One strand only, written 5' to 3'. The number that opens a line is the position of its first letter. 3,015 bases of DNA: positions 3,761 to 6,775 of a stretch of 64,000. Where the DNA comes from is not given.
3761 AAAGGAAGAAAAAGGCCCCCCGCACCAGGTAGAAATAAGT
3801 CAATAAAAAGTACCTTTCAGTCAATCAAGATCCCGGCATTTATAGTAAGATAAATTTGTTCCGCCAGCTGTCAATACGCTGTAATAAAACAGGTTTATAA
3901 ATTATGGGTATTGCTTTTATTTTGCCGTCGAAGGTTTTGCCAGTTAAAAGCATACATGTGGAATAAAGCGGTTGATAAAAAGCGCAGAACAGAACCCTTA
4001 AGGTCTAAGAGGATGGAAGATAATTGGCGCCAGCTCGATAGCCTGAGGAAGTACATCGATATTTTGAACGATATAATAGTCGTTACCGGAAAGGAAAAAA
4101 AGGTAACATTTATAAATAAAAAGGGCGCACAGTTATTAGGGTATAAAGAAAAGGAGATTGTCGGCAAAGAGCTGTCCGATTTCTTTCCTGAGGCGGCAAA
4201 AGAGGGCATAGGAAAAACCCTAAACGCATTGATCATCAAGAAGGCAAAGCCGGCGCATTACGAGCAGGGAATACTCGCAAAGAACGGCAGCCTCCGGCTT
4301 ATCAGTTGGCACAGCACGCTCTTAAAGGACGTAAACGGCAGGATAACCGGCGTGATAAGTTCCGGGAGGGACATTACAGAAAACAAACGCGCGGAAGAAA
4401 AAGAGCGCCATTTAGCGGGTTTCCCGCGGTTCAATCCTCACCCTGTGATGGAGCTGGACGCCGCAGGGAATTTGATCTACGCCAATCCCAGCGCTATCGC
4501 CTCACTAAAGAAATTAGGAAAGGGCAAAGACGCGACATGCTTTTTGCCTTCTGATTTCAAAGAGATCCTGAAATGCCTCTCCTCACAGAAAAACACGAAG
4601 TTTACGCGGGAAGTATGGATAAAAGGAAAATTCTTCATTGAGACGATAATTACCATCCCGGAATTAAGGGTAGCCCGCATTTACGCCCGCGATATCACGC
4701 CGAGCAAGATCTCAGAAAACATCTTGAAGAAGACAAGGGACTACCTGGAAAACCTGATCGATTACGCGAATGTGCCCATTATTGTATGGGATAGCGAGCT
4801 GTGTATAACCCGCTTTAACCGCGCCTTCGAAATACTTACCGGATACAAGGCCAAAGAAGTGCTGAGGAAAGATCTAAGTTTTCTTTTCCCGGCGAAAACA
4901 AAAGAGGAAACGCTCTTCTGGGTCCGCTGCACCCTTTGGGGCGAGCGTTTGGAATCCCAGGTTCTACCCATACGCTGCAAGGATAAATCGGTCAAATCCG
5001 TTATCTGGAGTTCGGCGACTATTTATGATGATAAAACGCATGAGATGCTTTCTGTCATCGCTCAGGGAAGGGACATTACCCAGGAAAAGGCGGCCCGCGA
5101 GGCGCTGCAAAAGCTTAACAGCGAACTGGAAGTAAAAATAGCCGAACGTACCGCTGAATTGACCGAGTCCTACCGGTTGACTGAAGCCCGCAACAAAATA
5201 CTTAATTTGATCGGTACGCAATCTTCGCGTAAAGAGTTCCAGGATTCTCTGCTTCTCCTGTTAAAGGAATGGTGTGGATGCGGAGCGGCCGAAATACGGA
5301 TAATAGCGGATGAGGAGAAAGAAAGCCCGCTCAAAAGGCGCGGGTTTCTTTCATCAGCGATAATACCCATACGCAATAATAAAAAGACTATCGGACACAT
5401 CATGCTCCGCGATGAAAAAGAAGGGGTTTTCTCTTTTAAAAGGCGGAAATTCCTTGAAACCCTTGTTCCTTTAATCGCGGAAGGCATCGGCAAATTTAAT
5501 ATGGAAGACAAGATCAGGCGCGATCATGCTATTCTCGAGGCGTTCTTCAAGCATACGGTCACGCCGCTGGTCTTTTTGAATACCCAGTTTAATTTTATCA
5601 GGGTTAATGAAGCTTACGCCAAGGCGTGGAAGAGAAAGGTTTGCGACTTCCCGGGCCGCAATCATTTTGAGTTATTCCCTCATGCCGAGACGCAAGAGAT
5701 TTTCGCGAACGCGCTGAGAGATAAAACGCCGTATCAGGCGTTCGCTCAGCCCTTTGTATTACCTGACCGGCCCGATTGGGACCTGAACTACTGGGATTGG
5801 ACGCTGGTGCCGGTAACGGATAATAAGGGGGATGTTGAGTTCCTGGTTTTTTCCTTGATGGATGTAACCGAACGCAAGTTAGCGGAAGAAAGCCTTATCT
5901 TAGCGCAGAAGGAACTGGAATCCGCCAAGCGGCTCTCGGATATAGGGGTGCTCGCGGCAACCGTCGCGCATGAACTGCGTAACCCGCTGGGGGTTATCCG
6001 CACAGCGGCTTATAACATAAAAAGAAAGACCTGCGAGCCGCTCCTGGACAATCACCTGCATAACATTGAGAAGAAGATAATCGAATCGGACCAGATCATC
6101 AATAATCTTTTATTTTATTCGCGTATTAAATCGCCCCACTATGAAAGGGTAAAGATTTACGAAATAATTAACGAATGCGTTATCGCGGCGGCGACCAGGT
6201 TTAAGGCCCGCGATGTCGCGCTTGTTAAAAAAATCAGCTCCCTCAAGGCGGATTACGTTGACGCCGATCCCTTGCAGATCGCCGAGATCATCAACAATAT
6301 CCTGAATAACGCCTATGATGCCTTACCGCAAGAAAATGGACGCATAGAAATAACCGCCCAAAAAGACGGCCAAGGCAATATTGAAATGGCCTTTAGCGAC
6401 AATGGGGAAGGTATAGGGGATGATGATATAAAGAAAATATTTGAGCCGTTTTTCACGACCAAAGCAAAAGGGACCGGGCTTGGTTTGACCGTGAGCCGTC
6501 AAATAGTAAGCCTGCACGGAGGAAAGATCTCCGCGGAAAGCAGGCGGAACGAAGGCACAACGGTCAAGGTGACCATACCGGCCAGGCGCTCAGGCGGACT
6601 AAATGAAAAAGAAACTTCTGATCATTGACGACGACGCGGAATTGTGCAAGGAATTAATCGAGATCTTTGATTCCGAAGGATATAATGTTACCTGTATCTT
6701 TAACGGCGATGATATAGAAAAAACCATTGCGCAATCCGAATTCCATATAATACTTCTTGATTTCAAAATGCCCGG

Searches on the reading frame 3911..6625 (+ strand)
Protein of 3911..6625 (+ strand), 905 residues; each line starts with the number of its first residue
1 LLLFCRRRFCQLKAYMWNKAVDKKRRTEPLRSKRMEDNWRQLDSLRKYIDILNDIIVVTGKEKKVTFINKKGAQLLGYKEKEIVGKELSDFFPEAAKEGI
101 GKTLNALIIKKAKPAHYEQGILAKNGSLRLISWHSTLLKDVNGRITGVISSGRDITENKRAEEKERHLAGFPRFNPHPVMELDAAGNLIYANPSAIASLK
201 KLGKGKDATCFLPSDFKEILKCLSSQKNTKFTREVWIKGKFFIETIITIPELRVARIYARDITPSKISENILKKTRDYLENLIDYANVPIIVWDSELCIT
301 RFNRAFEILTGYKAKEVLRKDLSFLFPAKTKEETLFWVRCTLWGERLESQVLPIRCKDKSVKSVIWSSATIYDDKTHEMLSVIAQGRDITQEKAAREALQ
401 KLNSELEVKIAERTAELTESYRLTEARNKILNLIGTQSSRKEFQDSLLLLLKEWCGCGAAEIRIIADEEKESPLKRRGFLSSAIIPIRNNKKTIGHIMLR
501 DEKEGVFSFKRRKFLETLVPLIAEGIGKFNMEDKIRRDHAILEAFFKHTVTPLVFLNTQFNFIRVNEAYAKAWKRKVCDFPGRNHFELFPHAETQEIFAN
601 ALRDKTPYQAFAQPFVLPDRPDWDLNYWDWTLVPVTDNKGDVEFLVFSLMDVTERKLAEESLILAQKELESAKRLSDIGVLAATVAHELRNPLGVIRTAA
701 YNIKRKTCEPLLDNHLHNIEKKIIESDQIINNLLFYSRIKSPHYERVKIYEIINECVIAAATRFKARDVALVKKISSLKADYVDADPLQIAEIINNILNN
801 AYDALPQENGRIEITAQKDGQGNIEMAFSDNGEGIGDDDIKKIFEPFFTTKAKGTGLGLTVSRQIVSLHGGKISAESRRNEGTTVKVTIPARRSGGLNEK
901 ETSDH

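Call 87: search_protein_families(library=pfam, proteins=[window:3911-6625:+], max_evalue=1e-8)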
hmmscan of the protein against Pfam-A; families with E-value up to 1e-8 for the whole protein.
window:3911-6625:+ (905 aa): 7 families
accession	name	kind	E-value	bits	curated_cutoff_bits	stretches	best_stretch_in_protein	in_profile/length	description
PF08448.16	PAS_4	-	1.5e-30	106.1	23.1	2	52-160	4-110/110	PAS fold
PF13426.13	PAS_9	-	5.9e-30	104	27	1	54-157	2-103/103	PAS domain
PF02518.31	HATPase_c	-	1.1e-26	93.8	26.4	1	786-892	2-110/111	Histidine kinase-, DNA gyrase B-, and HSP90-like ATPase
PF00989.32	PAS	-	1.2e-25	90.2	22.6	1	279-385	3-109/113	PAS fold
PF13188.13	PAS_8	-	3e-14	52.8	21.8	0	45-94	3-49/65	PAS domain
PF00512.31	HisKA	-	3.3e-10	40.3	26.9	1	681-741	5-65/66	His Kinase A (phospho-acceptor) domain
PF08447.18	PAS_3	-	7.1e-09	36.3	25.6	0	66-149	2-86/89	PAS fold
